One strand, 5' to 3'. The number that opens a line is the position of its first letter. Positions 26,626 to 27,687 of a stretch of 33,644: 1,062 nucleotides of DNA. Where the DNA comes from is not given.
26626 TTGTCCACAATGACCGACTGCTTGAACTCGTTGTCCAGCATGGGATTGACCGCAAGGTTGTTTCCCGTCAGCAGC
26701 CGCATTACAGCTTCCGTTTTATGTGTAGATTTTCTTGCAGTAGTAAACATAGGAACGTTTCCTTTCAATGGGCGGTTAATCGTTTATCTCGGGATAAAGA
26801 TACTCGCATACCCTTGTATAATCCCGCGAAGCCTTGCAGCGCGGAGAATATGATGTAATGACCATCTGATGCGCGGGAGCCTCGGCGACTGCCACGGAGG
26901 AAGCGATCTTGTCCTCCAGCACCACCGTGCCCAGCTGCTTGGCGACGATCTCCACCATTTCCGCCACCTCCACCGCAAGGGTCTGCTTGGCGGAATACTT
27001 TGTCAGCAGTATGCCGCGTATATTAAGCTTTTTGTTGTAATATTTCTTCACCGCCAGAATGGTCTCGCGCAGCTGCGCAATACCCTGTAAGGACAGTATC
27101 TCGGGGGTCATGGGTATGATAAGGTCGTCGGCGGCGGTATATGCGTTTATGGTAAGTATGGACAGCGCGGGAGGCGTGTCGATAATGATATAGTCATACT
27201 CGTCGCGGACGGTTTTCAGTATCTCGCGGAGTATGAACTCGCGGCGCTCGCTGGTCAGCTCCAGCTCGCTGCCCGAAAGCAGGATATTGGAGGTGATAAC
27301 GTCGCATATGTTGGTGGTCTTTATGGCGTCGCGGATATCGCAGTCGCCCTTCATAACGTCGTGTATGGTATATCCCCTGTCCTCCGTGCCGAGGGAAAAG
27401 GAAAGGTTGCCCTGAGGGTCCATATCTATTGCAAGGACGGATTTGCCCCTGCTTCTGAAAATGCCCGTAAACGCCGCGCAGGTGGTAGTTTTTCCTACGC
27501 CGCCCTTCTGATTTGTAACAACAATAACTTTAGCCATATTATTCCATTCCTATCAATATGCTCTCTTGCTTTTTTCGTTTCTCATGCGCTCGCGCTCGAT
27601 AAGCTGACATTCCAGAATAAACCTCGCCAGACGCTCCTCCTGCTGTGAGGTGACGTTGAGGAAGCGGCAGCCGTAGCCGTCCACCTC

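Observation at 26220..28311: PilZ / orphan ParA-type ATPase / ComFB-domain operon directly upstream of flgB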

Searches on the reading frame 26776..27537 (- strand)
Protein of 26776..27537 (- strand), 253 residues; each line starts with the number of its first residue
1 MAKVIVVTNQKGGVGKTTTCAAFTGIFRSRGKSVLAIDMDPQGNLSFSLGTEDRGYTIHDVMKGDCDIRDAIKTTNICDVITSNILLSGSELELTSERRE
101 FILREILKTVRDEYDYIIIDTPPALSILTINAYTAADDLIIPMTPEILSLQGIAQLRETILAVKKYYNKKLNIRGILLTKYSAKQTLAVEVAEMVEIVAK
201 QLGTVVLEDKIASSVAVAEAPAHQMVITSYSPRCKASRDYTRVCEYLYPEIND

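Call 3: search_protein_families(library=pfam, proteins=[window:26776-27537:-], max_evalue=1)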
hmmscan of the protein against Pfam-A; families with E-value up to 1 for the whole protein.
window:26776-27537:- (253 aa): 12 families
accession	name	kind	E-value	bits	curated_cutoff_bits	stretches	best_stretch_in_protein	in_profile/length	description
PF13614.12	AAA_31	-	5.7e-54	183.2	27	1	3-173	2-177/177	AAA domain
PF01656.29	CbiA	-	1e-24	87.3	25.4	1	5-225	1-123/125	CobQ/CobB/MinD/ParA nucleotide binding domain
PF09140.17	MipZ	-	2.6e-13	50.3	20.7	1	3-165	1-151/262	ATPase MipZ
PF10609.15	ParA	-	2.5e-10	40.7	27.1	1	2-154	3-154/246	NUBPL iron-transfer P-loop NTPase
PF06564.18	CBP_BcsQ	-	8.2e-09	35.8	21.3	1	3-240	2-226/234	Cellulose biosynthesis protein BcsQ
PF02374.21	ArsA_ATPase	-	5e-08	33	24.3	1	4-124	3-135/305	Anion-transporting ATPase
PF00142.24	Fer4_NifH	-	2.9e-06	27.4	25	2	10-62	7-59/271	4Fe-4S iron sulfur cluster binding proteins, NifH/frxC family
PF03029.23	ATP_bind_1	-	3.5e-05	24.2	27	1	13-122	6-99/240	Conserved hypothetical ATP binding protein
PF00448.28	SRP54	-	7.4e-05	22.9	22.7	2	13-40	11-38/196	SRP54-type protein, GTPase domain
PF07015.17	VirC1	-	0.055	13.2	24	1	3-41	2-40/231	VirC1 protein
PF03308.22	MeaB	-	0.056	12.9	23.1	1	3-43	34-73/273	Methylmalonyl Co-A mutase-associated GTPase MeaB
PF13500.12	AAA_26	-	0.081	13.2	27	0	4-33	2-31/198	AAA domain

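Call 4: search_protein_families(library=ncbifam, proteins=[window:26776-27537:-], max_evalue=1)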
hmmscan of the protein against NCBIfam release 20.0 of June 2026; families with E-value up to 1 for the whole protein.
window:26776-27537:- (253 aa): 37 families (the best 25 are shown)
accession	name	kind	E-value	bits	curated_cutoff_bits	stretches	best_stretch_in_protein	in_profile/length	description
TIGR01969.1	minD_arch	subfamily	4.4e-30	104.7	201.75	1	4-247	2-230/251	cell division ATPase MinD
TIGR03453.1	partition_RepA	equivalog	6.2e-28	97.7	348.45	1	3-230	105-353/387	plasmid partitioning protein RepA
NF041546.1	ParA_partition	equivalog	1.1e-27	97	180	2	103-243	66-200/203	ParA family partition ATPase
TIGR01968.1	minD_bact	equivalog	6.1e-25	88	212.9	1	2-227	1-219/261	septum site-determining protein MinD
TIGR03371.1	cellulose_yhjQ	equivalog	6e-24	84.9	157.85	1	3-247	2-241/246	cellulose biosynthesis protein BcsQ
NF010443.0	PRK13869.1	subfamily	5.9e-19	68.1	446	1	3-224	122-364/405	plasmid-partitioning protein RepA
NF041283.1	PrgP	equivalog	7.2e-19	68.2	400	1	1-197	1-211/297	ParA superfamily DNA segregation protein PrgP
NF008079.0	PRK10818.1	equivalog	2.4e-16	59.9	508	1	1-219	1-221/270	septum site-determining protein MinD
NF010259.0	PRK13705.1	equivalog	4.3e-14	52.3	725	1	3-213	107-334/388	plasmid-partitioning protein SopA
TIGR01007.1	eps_fam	subfamily_domain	1.3e-13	50.9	108.05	1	3-134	18-148/204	polysaccharide biosynthesis tyrosine autokinase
NF008568.0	PRK11519.1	equivalog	1.5e-10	39.9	1068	1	3-178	527-695/720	tyrosine-protein kinase Wzc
NF007350.0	PRK09841.1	equivalog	2.2e-10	39.3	1248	1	3-180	532-702/726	tyrosine-protein kinase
NF053621.1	ATPseBagBMYCTU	equivalog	2.1e-09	36.9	521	1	4-61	13-70/371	ATPase BagB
NF009701.0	PRK13230.1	subfamily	2.9e-08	33.1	350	2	9-65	7-63/291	nitrogenase reductase-like protein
TIGR00345.1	GET3_arsA_TRC40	subfamily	3.2e-08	33.5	135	1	11-124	5-136/299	TRC40/GET3/ArsA family transport-energizing ATPase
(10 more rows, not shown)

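Call 28: search_solved_structures(query=window:26776-27537:-, max_evalue=1e-10, show_alignments=1)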
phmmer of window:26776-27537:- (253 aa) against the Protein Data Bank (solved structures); distinct sequences matched with E-value up to 1e-10: 21.
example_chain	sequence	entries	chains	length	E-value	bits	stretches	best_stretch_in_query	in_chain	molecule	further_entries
8ray_B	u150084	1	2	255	7.1e-41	143.6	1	2-242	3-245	ParA family protein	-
4pfs_A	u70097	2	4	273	8e-37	130.3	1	1-224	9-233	Cobyrinic Acid a,c-diamide synthase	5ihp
5if9_A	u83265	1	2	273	1.4e-36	129.5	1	2-224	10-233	Cobyrinic Acid a,c-diamide synthase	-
6iub_A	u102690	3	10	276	2.7e-33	118.8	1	1-244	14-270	SpoOJ regulator (Soj)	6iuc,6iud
1wcv_1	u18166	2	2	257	1.8e-32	116.1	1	4-249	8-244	SEGREGATION PROTEIN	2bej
8jmj_A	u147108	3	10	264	3.1e-32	115.4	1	1-244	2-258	SpoOJ regulator (Soj)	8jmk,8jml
2bek_A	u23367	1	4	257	2.3e-31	112.5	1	4-249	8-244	SEGREGATION PROTEIN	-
1g3q_A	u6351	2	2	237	5.1e-23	85.2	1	1-246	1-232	CELL DIVISION INHIBITOR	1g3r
1ion_A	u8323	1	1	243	6.6e-22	81.5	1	1-245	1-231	PROBABLE CELL DIVISION INHIBITOR MIND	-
3k9g_A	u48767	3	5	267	1.3e-18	70.8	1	3-154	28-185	PF-32 protein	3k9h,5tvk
6non_A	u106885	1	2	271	1.9e-17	67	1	3-165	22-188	Cobyrinic acid ac-diamide synthase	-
6noo_A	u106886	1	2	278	2e-17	66.9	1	3-165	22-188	Maintenance of carboxysome positioning A protein, MCDA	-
7dut_A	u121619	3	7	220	3.7e-17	66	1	4-166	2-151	SOJ protein (Soj)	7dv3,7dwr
6nop_B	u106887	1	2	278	2.6e-16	63.2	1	3-165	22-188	Cobyrinic acid ac-diamide synthase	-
6riq_C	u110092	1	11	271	3.9e-14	56.1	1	1-209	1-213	Site-determining protein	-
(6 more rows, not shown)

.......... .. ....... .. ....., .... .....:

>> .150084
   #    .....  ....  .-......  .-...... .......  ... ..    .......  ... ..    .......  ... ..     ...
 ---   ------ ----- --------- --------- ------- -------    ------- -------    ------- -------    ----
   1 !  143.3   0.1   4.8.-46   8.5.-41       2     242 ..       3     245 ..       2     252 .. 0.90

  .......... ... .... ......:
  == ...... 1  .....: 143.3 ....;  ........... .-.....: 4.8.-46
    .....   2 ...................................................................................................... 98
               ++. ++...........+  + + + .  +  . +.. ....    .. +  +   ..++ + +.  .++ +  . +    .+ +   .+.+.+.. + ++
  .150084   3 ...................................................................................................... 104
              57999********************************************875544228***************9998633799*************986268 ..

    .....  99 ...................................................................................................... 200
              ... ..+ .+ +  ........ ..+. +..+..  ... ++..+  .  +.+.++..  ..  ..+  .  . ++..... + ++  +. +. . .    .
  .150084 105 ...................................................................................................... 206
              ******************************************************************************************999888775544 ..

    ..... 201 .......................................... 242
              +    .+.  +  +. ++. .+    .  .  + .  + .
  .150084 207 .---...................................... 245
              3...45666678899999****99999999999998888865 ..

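Call 93: find_related_loci(query=A6, collection=metagenome_contigs, flank=7000)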
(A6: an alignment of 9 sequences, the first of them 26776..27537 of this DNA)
Query A6 (253 aa) in metagenome_contigs; peptide patterns used: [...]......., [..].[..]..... (x = any residue, [..] = any of these).
600 stretches matched a pattern (row limit reached: there are more); 595 encode a relative of the query (tblastn E <= 1e-3); the best 80 are kept; 80 distinct loci.
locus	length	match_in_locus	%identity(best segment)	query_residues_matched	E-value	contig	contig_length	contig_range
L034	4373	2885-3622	56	1-243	3e-88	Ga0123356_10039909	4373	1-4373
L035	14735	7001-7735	51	4-247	3e-80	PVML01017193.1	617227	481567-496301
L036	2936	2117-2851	51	4-247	4e-81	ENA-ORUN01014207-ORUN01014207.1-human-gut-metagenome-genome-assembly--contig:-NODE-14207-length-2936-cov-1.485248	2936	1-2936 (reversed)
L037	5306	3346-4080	51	4-247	4e-80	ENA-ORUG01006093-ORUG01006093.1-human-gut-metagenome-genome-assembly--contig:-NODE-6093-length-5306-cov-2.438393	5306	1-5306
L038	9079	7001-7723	56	1-240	3e-79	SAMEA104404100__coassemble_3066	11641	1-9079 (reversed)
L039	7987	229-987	49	1-252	4e-76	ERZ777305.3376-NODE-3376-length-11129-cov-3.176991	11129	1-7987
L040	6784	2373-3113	47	1-247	2e-74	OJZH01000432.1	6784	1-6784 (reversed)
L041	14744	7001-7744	49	1-247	2e-73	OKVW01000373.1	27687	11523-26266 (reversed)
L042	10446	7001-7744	49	1-247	4e-72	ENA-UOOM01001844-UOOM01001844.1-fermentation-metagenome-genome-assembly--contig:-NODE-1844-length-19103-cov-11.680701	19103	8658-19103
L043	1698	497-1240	48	1-247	7e-75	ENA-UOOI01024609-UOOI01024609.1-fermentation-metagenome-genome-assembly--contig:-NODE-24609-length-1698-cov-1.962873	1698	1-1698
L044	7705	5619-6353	41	3-245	2e-58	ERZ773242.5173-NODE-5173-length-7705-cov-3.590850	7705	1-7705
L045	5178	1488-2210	42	7-245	2e-57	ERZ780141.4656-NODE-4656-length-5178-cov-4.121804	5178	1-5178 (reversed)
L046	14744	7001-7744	42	1-247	1e-56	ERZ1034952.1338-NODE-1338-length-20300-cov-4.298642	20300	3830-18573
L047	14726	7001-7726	41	1-240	2e-56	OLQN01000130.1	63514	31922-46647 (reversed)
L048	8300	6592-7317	41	1-240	2e-56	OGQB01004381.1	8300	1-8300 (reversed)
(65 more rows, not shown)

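Call 96: search_protein_families(library=pfam, proteins=[L042:6224-6886:+, L042:4929-6206:+, L042:4016-4960:+, L042:8383-9345:+, L041:4267-5127:+, L041:5220-6824:+, L038:5545-6159:+, L038:6166-6615:+, L038:4401-5435:+, L034:3827-4372:+], max_evalue=0.01)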
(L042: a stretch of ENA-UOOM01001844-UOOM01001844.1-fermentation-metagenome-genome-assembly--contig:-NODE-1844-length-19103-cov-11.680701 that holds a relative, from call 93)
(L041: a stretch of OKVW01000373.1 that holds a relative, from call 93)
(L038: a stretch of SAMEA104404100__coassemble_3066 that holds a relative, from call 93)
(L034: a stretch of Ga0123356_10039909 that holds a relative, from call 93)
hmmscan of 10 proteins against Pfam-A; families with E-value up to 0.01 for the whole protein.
L042:6224-6886:+ (220 aa): 4 families
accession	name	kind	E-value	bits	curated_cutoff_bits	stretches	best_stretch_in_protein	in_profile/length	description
PF19845.4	DUF6320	-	2.2e-61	207.4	29.9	1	35-220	1-186/186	Family of unknown function (DUF6320)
PF13920.12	zf-C3HC4_3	-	0.0028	17.9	27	1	3-25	25-46/49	Zinc finger, C3HC4 type (RING finger)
PF03419.18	Peptidase_U4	-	0.0064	16.3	28.4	1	51-111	91-152/284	Sporulation factor SpoIIGA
PF12773.13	DZR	-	0.0074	16.9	27.3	0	4-26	1-23/45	Double zinc ribbon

L042:4929-6206:+ (425 aa): 1 family
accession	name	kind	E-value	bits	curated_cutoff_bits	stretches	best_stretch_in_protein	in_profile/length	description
PF07247.17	AATase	-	6.3e-11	42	22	1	212-374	278-450/500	Alcohol acetyltransferase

L042:4016-4960:+ (314 aa): 6 families
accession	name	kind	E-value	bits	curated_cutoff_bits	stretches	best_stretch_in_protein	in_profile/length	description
PF07859.19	Abhydrolase_3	-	1.7e-65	221.2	25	1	74-284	1-209/210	alpha/beta hydrolase fold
PF20434.5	BD-FAE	-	3.5e-18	66.3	26.8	1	62-168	3-113/215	BD-FAE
PF10340.15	Say1_Mug180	-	2.8e-07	30.2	21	1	66-219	117-271/374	Steryl acetyl hydrolase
PF00326.27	Peptidase_S9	-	5.4e-05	23.2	22.6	1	139-284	59-190/213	Prolyl oligopeptidase family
PF00135.34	COesterase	-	5.9e-05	22.6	27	0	137-169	176-208/515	Carboxylesterase family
PF00151.25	Lipase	-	0.0026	17.6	27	1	70-160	69-163/336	Lipase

L042:8383-9345:+ (320 aa): 2 families
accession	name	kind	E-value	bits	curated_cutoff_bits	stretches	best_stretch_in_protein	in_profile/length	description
PF00781.29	DAGK_cat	-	5.2e-23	81.4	23.6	1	15-136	2-124/125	Diacylglycerol kinase catalytic domain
PF19279.4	YegS_C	-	4.8e-11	43.1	27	1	182-303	37-157/158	YegS C-terminal NAD kinase beta sandwich-like domain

L041:4267-5127:+ (286 aa): 2 families
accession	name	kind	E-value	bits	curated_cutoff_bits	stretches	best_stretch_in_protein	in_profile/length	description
PF02557.22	VanY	-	3.8e-35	121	25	1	126-261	3-131/132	D-alanyl-D-alanine carboxypeptidase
PF06844.16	DUF1244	-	0.0037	17.8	27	1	226-259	20-53/67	Protein of unknown function (DUF1244)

L041:5220-6824:+ (534 aa): 2 families
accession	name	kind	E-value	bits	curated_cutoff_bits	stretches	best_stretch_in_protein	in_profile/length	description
PF00669.25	Flagellin_N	-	6.4e-46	156.3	26.6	1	41-178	1-137/139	Bacterial flagellin N-terminal helical region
PF00700.27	Flagellin_C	-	1.7e-29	102.4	23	1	448-533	1-86/86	Bacterial flagellin C-terminal helical region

L038:5545-6159:+ (204 aa): 1 family
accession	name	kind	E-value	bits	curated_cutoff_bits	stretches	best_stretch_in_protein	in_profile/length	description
PF20074.4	DUF6470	-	5e-47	160.2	28.9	1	5-182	1-178/178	Family of unknown function (DUF6470)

L038:6166-6615:+ (149 aa): 1 family
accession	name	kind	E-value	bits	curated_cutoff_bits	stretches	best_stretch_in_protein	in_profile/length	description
PF02623.20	FliW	-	9.2e-37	126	25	1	22-142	1-122/122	FliW protein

L038:4401-5435:+ (344 aa): 2 families
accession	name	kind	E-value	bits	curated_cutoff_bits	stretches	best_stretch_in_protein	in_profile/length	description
PF00669.25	Flagellin_N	-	1.6e-08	35.2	26.6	1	7-141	5-139/139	Bacterial flagellin N-terminal helical region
PF00700.27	Flagellin_C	-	0.0087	16.8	23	0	269-315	10-56/86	Bacterial flagellin C-terminal helical region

L034:3827-4372:+ (182 aa): 4 families
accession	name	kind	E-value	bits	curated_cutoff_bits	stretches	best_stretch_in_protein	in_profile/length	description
PF04542.20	Sigma70_r2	-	5e-10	39.5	24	1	26-88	4-69/71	Sigma-70 region 2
PF08281.18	Sigma70_r4_2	-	8.2e-09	35.4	25.7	1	130-181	3-54/54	Sigma-70, region 4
PF07638.17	Sigma70_ECF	-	2.4e-05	24.7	21.1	1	49-180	53-178/185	ECF sigma factor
PF04545.22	Sigma70_r4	-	3.4e-05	23.7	24.1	1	135-169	2-36/50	Sigma-70, region 4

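Call 97: search_protein_families(library=pfam, proteins=[L040:642-2153:+, L040:3661-3951:+, L040:4049-4351:+, L040:4364-4810:+, L040:4828-6297:+, L039:1885-3177:-, L038:1410-4340:+, L041:1798-3204:+, L041:179-1798:+, L042:9338-10120:+], max_evalue=0.01)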
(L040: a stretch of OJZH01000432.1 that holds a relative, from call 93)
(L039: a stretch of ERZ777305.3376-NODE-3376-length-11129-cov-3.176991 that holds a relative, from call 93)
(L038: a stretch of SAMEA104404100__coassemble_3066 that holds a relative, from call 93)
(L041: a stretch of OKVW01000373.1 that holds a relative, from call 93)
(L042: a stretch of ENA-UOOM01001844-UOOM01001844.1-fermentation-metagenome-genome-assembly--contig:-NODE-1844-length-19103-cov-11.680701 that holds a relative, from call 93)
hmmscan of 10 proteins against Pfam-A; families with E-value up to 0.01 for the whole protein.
L040:642-2153:+ (503 aa): 2 families
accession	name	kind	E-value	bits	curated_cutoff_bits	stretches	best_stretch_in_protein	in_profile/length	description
PF00669.25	Flagellin_N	-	8.8e-46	155.8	26.6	1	8-145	1-137/139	Bacterial flagellin N-terminal helical region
PF00700.27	Flagellin_C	-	3.8e-30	104.5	23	1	417-502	1-86/86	Bacterial flagellin C-terminal helical region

L040:3661-3951:+ (96 aa): 0 families

L040:4049-4351:+ (100 aa): 1 family
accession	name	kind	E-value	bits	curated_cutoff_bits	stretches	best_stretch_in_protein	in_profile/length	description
PF04316.19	FlgM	-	1e-10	42.1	25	1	43-97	5-54/55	Anti-sigma-28 factor, FlgM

L040:4364-4810:+ (148 aa): 3 families
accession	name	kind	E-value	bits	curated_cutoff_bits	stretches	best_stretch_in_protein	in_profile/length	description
PF05130.17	FlgN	-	3.3e-08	34.5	30.5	1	1-118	1-121/147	FlgN protein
PF08281.18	Sigma70_r4_2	-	0.0047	17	25.7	0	45-77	2-34/54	Sigma-70, region 4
PF00587.30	tRNA-synt_2b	-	0.0093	16.5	29.3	0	24-109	52-143/179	tRNA synthetase class II core domain (G, H, P, S and T)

L040:4828-6297:+ (489 aa): 3 families
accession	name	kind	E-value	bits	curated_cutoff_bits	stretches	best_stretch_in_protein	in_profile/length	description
PF22638.1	FlgK_D1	-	8.4e-33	114.3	28.6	1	101-326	1-216/233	Flagellar hook-associated protein FlgK helical domain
PF06429.18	Flg_bbr_C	-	1e-05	25.4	23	1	444-482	7-45/46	Flagellar basal body rod FlgEFG protein C-terminal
PF00460.25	Flg_bb_rod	-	1.3e-05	25.5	20.7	1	8-38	1-31/31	Flagella basal body rod protein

L039:1885-3177:- (430 aa): 2 families
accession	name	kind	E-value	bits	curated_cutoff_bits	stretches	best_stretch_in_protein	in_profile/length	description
PF08668.18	HDOD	-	9e-19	68.2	22.9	1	214-334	9-131/196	HDOD domain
PF00563.25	EAL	-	8.9e-11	42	31.3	1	87-197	113-235/236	EAL domain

L038:1410-4340:+ (976 aa): 4 families
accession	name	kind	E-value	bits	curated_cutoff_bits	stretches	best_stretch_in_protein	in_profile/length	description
PF22638.1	FlgK_D1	-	2.4e-16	60.5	28.6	1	125-302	12-186/233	Flagellar hook-associated protein FlgK helical domain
PF06429.18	Flg_bbr_C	-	7.4e-08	32.2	23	1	933-969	9-45/46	Flagellar basal body rod FlgEFG protein C-terminal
PF05354.17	Phage_attach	-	5.4e-05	24.2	26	0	632-656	66-91/99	Phage Head-Tail Attachment protein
PF00460.25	Flg_bb_rod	-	0.0041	17.5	20.7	0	14-42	3-31/31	Flagella basal body rod protein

L041:1798-3204:+ (468 aa): 1 family
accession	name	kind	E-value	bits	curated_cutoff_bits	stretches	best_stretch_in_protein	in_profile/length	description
PF14199.11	DUF4317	-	0.0051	16.5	27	1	239-329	202-290/370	Domain of unknown function (DUF4317)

L041:179-1798:+ (539 aa): 3 families
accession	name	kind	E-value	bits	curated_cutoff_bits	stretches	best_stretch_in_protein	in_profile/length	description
PF03961.19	FapA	-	1.9e-60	205.3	31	1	266-534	1-272/272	Flagellar Assembly Protein A beta solenoid domain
PF20250.3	FapA_N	-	1.3e-37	129.3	27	1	89-259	2-177/178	Flagellar Assembly Protein A N-terminal region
PF03775.22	MinC_C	-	5.9e-05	23.4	33.2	1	280-319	11-49/102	Septum formation inhibitor MinC, C-terminal domain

L042:9338-10120:+ (260 aa): 3 families
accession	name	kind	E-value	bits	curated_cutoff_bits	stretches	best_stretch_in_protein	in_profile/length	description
PF01569.27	PAP2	-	1.9e-24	86.3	27.2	1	140-249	5-123/130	PAP2 superfamily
PF14378.12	PAP2_3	-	1.7e-05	25.2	27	1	167-240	111-184/190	PAP2 superfamily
PF14360.12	PAP2_C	-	0.00065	20.7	27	1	184-242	8-67/74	PAP2 superfamily C-terminal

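Call 102: search_protein_families(library=pfam, proteins=[L040:3661-3951:+, L035:7732-8541:+, L035:8545-8934:+, L038:7784-8965:+], max_evalue=1)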
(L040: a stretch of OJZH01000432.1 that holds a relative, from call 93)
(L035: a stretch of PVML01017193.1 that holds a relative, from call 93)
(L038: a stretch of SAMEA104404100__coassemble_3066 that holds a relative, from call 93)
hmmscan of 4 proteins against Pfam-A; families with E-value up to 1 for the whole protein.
L040:3661-3951:+ (96 aa): 0 families

L035:7732-8541:+ (270 aa): 1 family
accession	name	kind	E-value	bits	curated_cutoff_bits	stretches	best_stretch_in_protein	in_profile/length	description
PF10719.14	ComFB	-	1.8e-13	50.8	25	1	182-261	2-83/83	Late competence development protein ComFB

L035:8545-8934:+ (130 aa): 1 family
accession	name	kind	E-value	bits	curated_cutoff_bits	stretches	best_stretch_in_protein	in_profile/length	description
PF10719.14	ComFB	-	3.4e-21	75.5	25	1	48-128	1-83/83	Late competence development protein ComFB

L038:7784-8965:+ (393 aa): 1 family
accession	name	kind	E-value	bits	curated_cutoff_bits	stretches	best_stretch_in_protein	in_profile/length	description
PF10719.14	ComFB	-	3.7e-14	53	25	1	302-381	2-83/83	Late competence development protein ComFB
